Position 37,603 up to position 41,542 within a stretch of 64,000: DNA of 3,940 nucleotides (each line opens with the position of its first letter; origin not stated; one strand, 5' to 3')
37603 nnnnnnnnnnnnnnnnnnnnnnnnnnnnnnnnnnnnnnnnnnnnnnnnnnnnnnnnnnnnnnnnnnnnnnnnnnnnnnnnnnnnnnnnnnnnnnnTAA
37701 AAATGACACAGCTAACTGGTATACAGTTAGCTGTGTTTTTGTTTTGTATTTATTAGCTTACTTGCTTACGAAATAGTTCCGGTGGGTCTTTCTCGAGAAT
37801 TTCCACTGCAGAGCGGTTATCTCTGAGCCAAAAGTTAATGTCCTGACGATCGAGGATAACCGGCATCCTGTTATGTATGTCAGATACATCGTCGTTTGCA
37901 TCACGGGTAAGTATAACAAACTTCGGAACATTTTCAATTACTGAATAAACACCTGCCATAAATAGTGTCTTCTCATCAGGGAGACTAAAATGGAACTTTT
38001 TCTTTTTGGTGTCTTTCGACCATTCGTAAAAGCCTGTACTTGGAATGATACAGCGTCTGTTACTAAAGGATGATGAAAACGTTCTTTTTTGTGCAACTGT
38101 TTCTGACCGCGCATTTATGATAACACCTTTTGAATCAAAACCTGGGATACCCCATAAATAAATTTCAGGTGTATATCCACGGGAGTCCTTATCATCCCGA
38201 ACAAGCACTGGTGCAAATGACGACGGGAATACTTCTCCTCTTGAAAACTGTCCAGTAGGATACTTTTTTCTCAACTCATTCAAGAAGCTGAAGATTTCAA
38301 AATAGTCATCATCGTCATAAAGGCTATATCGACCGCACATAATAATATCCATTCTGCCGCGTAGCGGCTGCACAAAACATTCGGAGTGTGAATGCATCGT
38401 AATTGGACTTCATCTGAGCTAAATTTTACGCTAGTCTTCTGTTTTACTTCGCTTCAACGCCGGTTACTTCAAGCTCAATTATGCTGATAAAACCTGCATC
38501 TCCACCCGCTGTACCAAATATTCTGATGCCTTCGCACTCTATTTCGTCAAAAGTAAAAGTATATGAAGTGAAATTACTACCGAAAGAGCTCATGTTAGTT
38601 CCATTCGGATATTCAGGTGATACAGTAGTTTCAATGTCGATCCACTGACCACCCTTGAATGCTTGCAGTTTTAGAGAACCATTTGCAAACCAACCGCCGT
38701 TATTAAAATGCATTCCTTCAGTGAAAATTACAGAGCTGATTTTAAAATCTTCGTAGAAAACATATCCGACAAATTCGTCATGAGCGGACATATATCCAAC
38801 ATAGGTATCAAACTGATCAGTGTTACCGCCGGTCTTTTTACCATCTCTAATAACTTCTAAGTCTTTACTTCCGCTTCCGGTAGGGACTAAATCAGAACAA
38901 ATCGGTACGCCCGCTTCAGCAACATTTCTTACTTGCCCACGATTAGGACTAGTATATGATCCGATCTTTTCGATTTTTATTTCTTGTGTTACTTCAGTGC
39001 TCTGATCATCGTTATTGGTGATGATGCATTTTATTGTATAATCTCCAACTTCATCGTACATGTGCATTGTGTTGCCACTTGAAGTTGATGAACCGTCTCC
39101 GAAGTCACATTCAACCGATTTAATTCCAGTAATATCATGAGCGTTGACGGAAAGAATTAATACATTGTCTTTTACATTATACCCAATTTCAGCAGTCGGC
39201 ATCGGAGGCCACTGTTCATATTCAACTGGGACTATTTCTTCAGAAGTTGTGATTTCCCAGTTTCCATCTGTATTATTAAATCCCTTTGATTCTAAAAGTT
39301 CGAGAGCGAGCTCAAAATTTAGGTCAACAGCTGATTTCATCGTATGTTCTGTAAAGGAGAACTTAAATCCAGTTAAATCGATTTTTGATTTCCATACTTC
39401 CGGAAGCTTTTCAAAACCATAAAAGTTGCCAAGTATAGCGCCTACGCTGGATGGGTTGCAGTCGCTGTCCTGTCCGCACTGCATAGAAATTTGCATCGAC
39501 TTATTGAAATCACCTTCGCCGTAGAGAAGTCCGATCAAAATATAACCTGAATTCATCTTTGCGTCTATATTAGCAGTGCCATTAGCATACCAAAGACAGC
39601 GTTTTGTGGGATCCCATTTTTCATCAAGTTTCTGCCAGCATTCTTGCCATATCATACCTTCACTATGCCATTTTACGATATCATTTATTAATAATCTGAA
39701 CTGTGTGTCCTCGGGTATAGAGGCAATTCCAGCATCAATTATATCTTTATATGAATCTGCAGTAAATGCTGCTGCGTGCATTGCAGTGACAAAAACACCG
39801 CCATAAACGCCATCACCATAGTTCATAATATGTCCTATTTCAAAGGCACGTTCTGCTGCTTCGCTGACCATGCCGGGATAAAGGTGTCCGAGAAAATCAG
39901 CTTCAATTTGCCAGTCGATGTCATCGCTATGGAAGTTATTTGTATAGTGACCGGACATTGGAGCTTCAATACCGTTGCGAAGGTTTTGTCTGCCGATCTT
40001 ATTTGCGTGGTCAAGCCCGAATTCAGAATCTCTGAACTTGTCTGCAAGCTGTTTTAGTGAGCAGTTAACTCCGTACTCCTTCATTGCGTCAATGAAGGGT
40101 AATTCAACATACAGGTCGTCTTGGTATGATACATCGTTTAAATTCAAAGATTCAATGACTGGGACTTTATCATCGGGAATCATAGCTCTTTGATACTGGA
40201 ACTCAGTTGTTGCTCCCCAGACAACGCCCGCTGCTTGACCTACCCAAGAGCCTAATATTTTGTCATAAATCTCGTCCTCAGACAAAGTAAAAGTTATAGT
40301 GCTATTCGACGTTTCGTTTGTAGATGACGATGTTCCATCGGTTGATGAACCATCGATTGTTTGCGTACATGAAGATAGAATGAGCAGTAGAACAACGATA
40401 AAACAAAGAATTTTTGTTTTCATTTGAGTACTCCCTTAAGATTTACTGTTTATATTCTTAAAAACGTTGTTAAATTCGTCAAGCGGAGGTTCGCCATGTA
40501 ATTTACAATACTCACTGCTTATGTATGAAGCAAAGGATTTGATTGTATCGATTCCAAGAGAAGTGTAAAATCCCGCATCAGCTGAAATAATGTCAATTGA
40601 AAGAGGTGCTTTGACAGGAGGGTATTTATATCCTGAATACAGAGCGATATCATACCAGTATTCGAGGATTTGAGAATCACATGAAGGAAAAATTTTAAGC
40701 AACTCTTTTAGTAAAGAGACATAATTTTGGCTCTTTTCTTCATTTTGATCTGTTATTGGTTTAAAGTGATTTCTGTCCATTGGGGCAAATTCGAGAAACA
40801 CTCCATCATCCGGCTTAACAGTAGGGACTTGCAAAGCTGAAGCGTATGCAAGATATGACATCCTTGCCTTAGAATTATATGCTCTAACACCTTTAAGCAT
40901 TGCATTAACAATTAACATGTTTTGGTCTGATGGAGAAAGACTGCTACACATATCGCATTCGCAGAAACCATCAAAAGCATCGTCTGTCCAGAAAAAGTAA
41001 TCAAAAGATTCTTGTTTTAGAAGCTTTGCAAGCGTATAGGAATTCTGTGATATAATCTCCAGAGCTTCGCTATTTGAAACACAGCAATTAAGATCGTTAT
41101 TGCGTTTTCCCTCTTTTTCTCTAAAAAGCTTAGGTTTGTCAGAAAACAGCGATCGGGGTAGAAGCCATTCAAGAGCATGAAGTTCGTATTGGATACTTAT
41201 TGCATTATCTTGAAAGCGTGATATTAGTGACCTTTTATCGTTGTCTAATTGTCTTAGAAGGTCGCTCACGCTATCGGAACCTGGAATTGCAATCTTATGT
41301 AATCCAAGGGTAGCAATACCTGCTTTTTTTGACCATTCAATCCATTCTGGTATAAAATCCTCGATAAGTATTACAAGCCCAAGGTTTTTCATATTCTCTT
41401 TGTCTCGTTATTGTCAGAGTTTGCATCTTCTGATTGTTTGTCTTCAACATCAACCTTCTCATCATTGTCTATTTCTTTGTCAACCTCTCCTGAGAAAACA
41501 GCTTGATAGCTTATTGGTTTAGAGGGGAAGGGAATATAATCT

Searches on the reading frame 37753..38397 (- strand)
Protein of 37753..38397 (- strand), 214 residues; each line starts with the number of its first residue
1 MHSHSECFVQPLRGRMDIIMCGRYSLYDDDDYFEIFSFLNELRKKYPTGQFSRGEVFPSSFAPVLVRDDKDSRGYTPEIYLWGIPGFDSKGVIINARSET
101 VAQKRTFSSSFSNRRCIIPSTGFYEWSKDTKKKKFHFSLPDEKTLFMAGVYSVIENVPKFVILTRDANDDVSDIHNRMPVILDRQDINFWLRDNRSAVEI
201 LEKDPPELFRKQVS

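Call 12: search_protein_families(library=pfam, proteins=[window:37753-38397:-])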
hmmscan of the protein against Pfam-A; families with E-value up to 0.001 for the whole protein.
window:37753-38397:- (214 aa): 1 family
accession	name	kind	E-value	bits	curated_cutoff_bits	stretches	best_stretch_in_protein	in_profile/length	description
PF02586.19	SRAP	-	4e-40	138.1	27.1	1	20-196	1-185/214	SOS response associated peptidase (SRAP)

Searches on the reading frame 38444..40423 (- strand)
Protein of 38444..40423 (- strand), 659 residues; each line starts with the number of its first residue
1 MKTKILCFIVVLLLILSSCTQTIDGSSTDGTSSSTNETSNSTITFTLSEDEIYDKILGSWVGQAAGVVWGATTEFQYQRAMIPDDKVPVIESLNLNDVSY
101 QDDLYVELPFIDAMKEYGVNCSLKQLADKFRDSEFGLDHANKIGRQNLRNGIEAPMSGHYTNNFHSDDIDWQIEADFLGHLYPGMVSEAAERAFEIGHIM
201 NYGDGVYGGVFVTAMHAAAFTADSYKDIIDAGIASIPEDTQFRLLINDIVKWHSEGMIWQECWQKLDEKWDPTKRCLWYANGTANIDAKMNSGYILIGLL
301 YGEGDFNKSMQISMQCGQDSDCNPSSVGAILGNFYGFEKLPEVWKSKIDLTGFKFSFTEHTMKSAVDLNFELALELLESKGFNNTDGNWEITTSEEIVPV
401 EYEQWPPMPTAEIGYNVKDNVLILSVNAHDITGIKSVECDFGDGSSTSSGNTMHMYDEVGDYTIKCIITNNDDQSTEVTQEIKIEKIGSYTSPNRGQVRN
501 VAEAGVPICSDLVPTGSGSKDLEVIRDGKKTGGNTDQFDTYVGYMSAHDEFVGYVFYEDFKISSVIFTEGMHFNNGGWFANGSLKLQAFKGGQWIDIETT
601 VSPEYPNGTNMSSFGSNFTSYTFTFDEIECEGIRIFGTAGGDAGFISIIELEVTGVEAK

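Call 12: search_protein_families(library=pfam, proteins=[window:38444-40423:-])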
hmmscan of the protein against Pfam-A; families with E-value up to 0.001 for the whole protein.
window:38444-40423:- (659 aa): 3 families
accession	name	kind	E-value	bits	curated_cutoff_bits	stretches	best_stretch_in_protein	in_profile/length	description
PF03747.19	ADP_ribosyl_GH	-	6.5e-37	128.2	26.2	1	58-342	1-286/287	ADP-ribosylglycohydrolase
PF18911.6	PKD_4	-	6.4e-08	33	27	1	428-483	27-82/85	PKD domain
PF00801.26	PKD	-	0.00021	21.7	23.5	1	435-477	30-74/80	PKD domain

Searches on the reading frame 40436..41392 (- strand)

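Call 12: search_protein_families(library=pfam, proteins=[window:40436-41392:-])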
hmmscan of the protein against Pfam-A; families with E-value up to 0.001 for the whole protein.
window:40436-41392:- (318 aa): 1 family
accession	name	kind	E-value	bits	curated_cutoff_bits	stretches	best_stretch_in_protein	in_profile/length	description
PF16126.11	DUF4838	-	5.8e-13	49.1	26.6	1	62-250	53-242/325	Domain of unknown function (DUF4838)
